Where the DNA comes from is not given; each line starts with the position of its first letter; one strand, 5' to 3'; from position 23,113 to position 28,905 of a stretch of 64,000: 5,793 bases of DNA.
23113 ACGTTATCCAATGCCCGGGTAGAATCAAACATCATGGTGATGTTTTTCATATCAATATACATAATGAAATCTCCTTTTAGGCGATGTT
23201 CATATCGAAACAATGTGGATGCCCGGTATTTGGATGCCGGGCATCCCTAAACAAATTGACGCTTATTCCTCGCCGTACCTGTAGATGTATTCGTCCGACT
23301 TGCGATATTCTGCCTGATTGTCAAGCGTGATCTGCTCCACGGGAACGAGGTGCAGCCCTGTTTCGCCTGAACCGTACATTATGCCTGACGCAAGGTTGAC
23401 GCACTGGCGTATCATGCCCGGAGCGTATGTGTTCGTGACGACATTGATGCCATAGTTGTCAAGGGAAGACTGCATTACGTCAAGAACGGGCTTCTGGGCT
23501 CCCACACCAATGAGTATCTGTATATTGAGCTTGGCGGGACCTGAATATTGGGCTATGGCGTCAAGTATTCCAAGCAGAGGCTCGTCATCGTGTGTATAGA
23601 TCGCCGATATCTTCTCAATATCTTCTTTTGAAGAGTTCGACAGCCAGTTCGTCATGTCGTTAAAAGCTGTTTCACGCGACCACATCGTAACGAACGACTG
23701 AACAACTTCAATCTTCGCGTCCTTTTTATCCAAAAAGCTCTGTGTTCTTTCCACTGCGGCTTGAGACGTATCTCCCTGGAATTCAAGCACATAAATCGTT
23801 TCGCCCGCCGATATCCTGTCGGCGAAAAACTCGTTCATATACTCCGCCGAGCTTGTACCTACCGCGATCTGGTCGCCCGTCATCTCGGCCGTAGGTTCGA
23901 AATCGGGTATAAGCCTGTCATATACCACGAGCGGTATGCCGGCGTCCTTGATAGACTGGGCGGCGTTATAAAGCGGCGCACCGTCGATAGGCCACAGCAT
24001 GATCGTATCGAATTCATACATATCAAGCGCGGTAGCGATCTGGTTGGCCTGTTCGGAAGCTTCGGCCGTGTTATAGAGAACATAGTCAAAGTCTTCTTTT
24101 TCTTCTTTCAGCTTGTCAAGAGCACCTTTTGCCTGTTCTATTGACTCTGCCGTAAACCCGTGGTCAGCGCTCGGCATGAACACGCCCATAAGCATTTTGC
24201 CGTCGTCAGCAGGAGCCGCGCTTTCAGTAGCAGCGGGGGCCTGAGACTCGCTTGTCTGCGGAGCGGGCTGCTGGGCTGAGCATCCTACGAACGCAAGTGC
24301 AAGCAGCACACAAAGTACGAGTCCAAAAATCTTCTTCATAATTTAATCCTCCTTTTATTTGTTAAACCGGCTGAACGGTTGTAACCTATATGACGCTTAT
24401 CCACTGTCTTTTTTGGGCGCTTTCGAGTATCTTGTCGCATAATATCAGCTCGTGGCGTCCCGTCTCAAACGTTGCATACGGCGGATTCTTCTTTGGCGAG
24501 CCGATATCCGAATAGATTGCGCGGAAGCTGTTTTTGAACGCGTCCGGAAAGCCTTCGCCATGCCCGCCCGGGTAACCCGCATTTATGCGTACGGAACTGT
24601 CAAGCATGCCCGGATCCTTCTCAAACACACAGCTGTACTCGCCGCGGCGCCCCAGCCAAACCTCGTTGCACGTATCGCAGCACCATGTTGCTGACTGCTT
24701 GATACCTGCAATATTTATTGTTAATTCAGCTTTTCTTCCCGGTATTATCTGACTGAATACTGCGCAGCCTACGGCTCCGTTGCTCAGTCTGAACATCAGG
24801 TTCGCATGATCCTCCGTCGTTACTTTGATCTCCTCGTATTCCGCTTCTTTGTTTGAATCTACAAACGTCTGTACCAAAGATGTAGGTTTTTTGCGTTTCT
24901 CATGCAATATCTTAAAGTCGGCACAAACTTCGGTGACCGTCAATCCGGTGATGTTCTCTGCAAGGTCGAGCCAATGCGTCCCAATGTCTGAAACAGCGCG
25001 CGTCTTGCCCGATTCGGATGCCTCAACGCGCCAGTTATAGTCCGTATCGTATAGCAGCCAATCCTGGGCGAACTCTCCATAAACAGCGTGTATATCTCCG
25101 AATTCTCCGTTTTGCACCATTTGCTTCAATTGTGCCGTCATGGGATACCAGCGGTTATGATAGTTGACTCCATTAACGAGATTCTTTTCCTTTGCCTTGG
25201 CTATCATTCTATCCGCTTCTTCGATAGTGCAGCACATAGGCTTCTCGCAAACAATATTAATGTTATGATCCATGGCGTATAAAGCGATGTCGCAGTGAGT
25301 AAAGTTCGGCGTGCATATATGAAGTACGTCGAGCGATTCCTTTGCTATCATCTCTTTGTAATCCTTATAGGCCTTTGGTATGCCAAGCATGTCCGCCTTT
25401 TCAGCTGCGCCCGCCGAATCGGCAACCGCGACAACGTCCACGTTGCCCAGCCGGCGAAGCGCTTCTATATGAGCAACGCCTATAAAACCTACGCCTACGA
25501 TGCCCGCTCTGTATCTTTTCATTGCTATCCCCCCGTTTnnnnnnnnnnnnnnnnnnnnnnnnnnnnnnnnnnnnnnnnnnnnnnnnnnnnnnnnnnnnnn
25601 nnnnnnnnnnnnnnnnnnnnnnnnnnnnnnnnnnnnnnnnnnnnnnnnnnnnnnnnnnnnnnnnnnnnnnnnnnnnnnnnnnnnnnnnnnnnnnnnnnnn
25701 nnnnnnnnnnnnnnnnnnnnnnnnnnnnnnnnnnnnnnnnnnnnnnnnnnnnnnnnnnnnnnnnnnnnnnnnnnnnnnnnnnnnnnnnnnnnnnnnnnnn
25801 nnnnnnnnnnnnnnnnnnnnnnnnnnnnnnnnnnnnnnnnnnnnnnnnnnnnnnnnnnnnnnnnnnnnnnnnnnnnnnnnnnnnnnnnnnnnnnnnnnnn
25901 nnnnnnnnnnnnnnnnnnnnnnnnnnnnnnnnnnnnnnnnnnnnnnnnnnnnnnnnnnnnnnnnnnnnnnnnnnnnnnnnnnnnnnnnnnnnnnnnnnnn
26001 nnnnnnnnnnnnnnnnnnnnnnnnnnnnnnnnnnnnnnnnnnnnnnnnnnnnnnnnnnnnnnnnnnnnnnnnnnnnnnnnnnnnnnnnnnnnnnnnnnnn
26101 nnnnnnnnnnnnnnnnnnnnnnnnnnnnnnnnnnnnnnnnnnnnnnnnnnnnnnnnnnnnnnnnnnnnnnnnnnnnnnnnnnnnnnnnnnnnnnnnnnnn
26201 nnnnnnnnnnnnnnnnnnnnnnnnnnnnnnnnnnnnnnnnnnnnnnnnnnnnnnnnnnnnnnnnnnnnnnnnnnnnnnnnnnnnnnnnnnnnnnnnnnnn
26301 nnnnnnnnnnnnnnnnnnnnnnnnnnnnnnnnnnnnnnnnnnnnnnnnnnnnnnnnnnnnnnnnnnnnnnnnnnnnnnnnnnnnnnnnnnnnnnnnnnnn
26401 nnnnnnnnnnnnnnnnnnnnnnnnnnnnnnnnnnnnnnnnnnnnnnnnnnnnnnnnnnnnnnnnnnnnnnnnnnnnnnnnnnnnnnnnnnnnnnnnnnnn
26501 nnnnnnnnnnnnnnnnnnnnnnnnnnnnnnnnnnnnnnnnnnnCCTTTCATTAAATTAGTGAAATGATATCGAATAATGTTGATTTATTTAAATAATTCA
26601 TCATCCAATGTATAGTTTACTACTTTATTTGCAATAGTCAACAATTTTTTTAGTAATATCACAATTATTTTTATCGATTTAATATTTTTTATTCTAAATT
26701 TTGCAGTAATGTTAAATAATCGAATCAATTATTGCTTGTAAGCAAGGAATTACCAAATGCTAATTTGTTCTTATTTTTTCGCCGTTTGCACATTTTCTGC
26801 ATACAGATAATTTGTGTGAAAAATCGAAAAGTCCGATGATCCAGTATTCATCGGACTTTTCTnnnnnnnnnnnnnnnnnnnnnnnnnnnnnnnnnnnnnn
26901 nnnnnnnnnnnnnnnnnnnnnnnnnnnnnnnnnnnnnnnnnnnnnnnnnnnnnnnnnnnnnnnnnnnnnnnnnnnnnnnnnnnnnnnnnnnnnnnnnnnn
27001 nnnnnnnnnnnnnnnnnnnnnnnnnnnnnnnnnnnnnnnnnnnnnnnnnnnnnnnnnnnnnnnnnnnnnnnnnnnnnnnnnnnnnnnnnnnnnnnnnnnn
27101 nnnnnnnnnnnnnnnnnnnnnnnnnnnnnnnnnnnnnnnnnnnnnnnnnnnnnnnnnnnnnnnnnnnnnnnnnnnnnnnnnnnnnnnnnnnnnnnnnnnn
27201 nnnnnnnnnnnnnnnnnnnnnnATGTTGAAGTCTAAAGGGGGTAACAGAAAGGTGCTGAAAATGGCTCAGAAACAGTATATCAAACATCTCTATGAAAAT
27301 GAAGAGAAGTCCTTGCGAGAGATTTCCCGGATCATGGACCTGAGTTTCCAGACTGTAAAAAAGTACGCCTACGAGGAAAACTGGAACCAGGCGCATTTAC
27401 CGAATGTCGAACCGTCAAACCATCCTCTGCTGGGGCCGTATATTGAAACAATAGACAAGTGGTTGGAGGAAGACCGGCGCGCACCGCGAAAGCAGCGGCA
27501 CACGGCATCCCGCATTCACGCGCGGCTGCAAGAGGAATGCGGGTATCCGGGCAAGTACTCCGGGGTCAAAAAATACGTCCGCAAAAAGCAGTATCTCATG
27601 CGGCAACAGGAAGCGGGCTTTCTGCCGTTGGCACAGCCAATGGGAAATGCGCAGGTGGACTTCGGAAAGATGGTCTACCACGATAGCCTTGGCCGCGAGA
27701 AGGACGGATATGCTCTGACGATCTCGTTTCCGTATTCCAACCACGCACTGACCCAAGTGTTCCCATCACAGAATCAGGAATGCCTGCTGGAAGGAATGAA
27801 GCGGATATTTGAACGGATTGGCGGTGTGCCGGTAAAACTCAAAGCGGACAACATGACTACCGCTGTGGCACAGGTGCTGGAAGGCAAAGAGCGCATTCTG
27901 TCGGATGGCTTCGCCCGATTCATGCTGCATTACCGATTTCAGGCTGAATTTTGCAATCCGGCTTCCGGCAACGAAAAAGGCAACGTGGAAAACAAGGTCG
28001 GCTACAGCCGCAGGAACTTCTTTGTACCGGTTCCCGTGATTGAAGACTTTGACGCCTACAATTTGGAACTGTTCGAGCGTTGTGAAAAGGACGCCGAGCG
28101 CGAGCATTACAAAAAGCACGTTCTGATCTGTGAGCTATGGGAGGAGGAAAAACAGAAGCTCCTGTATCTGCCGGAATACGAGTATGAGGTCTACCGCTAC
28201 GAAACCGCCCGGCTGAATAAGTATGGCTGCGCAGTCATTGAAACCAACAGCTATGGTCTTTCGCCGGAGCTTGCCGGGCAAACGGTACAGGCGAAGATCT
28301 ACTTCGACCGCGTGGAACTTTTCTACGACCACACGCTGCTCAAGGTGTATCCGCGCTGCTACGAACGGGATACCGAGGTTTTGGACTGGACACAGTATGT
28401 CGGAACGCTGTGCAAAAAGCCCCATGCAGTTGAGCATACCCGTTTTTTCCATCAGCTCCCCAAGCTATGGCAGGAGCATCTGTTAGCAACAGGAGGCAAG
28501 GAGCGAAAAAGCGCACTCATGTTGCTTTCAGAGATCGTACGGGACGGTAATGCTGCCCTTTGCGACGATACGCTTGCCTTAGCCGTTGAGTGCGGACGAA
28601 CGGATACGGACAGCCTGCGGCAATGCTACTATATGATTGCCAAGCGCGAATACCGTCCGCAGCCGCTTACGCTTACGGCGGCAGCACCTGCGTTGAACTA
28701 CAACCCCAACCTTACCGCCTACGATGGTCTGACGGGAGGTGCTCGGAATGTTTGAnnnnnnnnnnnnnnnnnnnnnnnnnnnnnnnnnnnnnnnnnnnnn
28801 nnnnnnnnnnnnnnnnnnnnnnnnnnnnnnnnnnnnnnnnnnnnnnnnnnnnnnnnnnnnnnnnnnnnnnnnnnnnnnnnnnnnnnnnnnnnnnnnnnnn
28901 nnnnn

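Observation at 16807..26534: RuMP enzymes (HPS + PHI) and a cupin-type PGI embedded in a DeoR-regulated sugar-import operon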

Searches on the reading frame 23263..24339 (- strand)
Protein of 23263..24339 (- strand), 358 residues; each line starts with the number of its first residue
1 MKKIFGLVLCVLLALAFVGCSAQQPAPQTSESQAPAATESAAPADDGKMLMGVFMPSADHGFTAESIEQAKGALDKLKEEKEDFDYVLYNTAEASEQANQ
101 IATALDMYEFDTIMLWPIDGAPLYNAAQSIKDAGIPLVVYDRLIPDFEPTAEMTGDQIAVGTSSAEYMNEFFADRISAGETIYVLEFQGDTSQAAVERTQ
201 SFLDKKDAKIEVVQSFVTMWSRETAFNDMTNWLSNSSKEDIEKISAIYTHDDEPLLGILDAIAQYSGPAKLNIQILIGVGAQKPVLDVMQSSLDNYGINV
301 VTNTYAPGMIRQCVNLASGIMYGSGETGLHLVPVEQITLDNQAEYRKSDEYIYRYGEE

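Call 3: search_protein_families(library=pfam, proteins=[window:23263-24339:-])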
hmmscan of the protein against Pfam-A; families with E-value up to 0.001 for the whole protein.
window:23263-24339:- (358 aa): 1 family
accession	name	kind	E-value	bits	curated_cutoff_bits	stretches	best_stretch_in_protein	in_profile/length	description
PF13407.12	Peripla_BP_4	-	5.1e-29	102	35.1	1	52-317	2-250/258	Periplasmic binding protein domain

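Call 4: search_protein_families(library=ncbifam, proteins=[window:23263-24339:-])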
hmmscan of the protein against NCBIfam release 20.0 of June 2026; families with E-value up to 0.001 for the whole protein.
window:23263-24339:- (358 aa): 7 families
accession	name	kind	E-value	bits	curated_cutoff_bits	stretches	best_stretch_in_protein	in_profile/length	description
NF040907.2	ChvE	equivalog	1.6e-11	44.1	460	1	87-282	33-239/324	multiple monosaccharide ABC transporter substrate-binding protein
NF041827.1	YtfQ_transport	equivalog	3e-10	39.5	510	1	92-265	62-236/320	galactofuranose ABC transporter, galactofuranose-binding protein YtfQ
TIGR02634.1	xylF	equivalog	1.8e-08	34.3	389.55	1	76-261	19-202/302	D-xylose ABC transporter substrate-binding protein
NF007936.0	PRK10653.1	equivalog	1.9e-08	34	337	1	96-264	67-228/295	ribose ABC transporter substrate-binding protein RbsB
NF007254.0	PRK09701.1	equivalog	4.7e-06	26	335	1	151-266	131-239/311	D-allose transporter substrate-binding protein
NF007680.0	PRK10355.1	equivalog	0.0001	21.6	504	1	92-262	65-230/331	D-xylose ABC transporter substrate-binding protein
NF050142.1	PG1828_fam_lipo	equivalog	0.00011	22.8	50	1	1-46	1-49/59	PG1828 family lipoprotein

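Call 33: search_solved_structures(query=window:23263-24339:-, max_evalue=0.01)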
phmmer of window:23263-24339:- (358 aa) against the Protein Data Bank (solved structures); distinct sequences matched with E-value up to 0.01: 26.
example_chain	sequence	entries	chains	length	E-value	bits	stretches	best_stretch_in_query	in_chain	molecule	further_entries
4joq_A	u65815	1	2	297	7.8e-20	74.3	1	50-344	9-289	ABC ribose transporter, periplasmic solute-binding protein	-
4yo7_A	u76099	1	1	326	2.9e-09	39.6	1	43-346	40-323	Sugar ABC transporter (Sugar-binding protein)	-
7e7m_A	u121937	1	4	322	3.7e-09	39.2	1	17-290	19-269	D-ribose ABC transporter substrate-binding protein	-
4rsm_A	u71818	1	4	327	1e-08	37.8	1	86-271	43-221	Periplasmic binding protein/LacI transcriptional regulator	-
4yle_A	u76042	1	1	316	1.8e-08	36.9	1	46-287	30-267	Periplasmic binding protein/LacI transcriptional regulator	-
4rs3_A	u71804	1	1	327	8.3e-08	34.8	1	88-265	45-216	ABC transporter, carbohydrate uptake transporter-2 (CUT2) family, periplasmic sugar-bindin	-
5hko_A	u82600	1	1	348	9.4e-08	34.6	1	88-265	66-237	ABC transporter, carbohydrate uptake transporter-2 (CUT2) family, periplasmic sugar-bindin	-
3l6u_A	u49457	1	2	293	1.6e-07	33.8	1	98-290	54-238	ABC-TYPE SUGAR TRANSPORT SYSTEM PERIPLASMIC COMPONENT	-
8fxu_A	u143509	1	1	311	2.7e-07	33.1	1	111-319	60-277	D-galactose/methyl-galactoside binding periplasmic protein MglB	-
1drk_A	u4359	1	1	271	8.5e-07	31.5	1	80-268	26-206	D-RIBOSE-BINDING PROTEIN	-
2gx6_A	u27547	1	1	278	9.3e-07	31.3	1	80-268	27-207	D-ribose-binding periplasmic protein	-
1urp_A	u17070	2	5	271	2e-06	30.2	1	80-268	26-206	D-RIBOSE-BINDING PROTEIN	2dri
1dbp_A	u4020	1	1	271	2e-06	30.2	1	80-268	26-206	D-RIBOSE-BINDING PROTEIN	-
1drj_A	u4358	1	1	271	2.1e-06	30.2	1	80-268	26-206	D-RIBOSE-BINDING PROTEIN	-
4ys6_A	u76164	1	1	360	9.9e-06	28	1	48-270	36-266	Putative solute-binding component of ABC transporter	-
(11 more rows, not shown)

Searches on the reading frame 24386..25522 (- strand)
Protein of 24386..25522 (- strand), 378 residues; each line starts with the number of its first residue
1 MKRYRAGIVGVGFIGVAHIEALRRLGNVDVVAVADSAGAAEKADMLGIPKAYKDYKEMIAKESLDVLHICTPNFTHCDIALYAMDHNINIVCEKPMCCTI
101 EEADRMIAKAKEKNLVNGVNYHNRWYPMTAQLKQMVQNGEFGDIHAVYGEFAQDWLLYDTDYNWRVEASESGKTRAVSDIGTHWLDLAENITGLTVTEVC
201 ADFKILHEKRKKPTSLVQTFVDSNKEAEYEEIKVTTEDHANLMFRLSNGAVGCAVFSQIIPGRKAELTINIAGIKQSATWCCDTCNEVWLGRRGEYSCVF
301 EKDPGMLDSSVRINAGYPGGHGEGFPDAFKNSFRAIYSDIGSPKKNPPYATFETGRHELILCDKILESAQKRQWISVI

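Call 3: search_protein_families(library=pfam, proteins=[window:24386-25522:-])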
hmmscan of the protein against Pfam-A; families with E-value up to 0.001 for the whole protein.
window:24386-25522:- (378 aa): 4 families
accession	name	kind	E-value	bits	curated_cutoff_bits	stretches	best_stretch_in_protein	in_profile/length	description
PF01408.29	GFO_IDH_MocA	-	2.3e-25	90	24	1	5-121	2-120/120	Oxidoreductase family, NAD-binding Rossmann fold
PF22725.1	GFO_IDH_MocA_C3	-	1.4e-21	77.2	27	1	130-277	2-122/124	GFO/IDH/MocA C-terminal domain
PF02894.22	GFO_IDH_MocA_C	-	9.3e-11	42.4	22.9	1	133-377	1-218/218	Oxidoreductase family, C-terminal alpha/beta domain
PF03447.22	NAD_binding_3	-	0.0008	20.5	24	0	10-99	1-94/116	Homoserine dehydrogenase, NAD binding domain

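Call 4: search_protein_families(library=ncbifam, proteins=[window:24386-25522:-])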
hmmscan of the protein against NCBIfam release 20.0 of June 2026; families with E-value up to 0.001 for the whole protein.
window:24386-25522:- (378 aa): 10 families
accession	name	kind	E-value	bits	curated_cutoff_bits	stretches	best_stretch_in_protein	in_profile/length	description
NF052479.1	LevoglcsnDh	equivalog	6.7e-41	140.2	650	1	1-281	1-290/386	levoglucosan dehydrogenase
NF040723.1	UDP-GlcNAcDh_Arch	equivalog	6.6e-31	107.9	450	1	5-201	2-186/302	UDP-N-acetylglucosamine 3-dehydrogenase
TIGR04380.1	myo_inos_iolG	equivalog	7.7e-27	94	355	1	4-210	2-203/330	inositol 2-dehydrogenase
NF041392.1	XylDh_Gfo6_Halo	equivalog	6.1e-24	84.5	350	1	8-208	21-228/350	D-xylose 1-dehydrogenase Gfo6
NF008607.0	PRK11579.1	subfamily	1.5e-16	60.3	330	1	4-197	5-194/346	oxidoreductase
NF052679.1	InsChiInosDhIolG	equivalog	7.2e-14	51.5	540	1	5-144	4-148/343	bifunctional inositol 2-dehydrogenase/D-chiro-inositol 1-dehydrogenase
NF058561.1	BT_2158_fam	equivalog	1.3e-12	47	750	1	8-147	38-180/487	glycoside 3-dehydrogenase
NF058563.1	BT_2159_fam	equivalog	1.1e-10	41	650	1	5-146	2-145/350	disaccharide 3-dehydrogenase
NF007574.0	PRK10206.1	equivalog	3.6e-09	36.1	352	1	53-151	55-153/345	oxidoreductase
TIGR01921.1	DAP-DH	equivalog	0.00018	20.9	180.6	1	1-100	1-97/324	diaminopimelate dehydrogenase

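Call 34: search_solved_structures(query=window:24386-25522:-)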
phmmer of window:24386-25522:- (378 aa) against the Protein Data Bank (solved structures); distinct sequences matched with E-value up to 0.001: 88 (the best 60 are shown).
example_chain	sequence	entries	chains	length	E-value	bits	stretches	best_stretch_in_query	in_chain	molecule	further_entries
3v5n_A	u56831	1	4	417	5e-36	128.1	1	2-376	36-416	Oxidoreductase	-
4h3v_A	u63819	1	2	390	4.6e-31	111.8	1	6-374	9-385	Oxidoreductase domain protein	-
6a3f_A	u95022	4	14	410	7.9e-29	104.4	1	3-375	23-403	Putative dehydrogenase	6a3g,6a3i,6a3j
3dty_A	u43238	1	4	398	6.6e-27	98.1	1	43-333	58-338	Oxidoreductase, Gfo/Idh/MocA family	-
4gqa_A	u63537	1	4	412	7.6e-25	91.3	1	3-295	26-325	NAD binding Oxidoreductase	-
7d5m_A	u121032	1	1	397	3.8e-24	89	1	39-333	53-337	Oxidoreductase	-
7d5n_A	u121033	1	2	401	3.9e-24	89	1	39-333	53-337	Oxidoreductase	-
4fb5_A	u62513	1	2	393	2.9e-22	82.8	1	2-375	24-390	Probable oxidoreductase protein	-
7xr9_A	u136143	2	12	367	1.5e-20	77.2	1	1-188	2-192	DgpA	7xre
3ezy_A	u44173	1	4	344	2.1e-20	76.7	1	4-209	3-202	Dehydrogenase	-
3ec7_A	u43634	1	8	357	4.1e-18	69.1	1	5-150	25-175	Putative Dehydrogenase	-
9m3d_B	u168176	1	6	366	4.6e-18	69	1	1-187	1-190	DgpA1 from W974-1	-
5ya8_A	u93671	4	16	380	2.1e-17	66.8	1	6-295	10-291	Scyllo-inositol dehydrogenase with L-glucose dehydrogenase activity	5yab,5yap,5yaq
3evn_A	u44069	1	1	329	5.4e-17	65.5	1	3-149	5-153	Oxidoreductase, Gfo/Idh/MocA family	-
6ktj_A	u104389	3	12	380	1e-16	64.6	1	6-295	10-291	Scyllo-inositol dehydrogenase with L-glucose dehydrogenase activity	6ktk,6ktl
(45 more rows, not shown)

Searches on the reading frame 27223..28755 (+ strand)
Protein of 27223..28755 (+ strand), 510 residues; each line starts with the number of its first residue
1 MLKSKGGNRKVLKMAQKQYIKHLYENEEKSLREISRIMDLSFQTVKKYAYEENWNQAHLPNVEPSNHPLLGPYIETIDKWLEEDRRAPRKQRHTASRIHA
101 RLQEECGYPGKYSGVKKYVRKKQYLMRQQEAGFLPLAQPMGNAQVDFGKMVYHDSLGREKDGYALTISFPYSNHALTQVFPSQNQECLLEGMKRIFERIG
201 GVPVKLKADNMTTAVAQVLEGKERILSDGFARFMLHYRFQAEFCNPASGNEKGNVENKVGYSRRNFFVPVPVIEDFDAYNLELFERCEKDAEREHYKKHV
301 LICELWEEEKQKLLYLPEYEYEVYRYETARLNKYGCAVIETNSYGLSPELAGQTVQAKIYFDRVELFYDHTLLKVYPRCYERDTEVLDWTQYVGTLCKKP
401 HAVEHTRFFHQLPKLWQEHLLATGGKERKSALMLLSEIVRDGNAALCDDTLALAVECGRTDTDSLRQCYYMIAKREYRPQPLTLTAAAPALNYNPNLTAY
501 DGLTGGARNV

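Call 37: search_protein_families(library=ncbifam, proteins=[window:27223-28755:+], max_evalue=1e-10)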
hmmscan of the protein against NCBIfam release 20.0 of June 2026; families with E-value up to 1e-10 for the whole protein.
window:27223-28755:+ (510 aa): 1 family
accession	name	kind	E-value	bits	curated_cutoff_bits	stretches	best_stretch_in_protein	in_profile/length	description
NF033546.1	transpos_IS21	equivalog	3e-73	246.9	160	1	23-318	3-294/294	IS21 family transposase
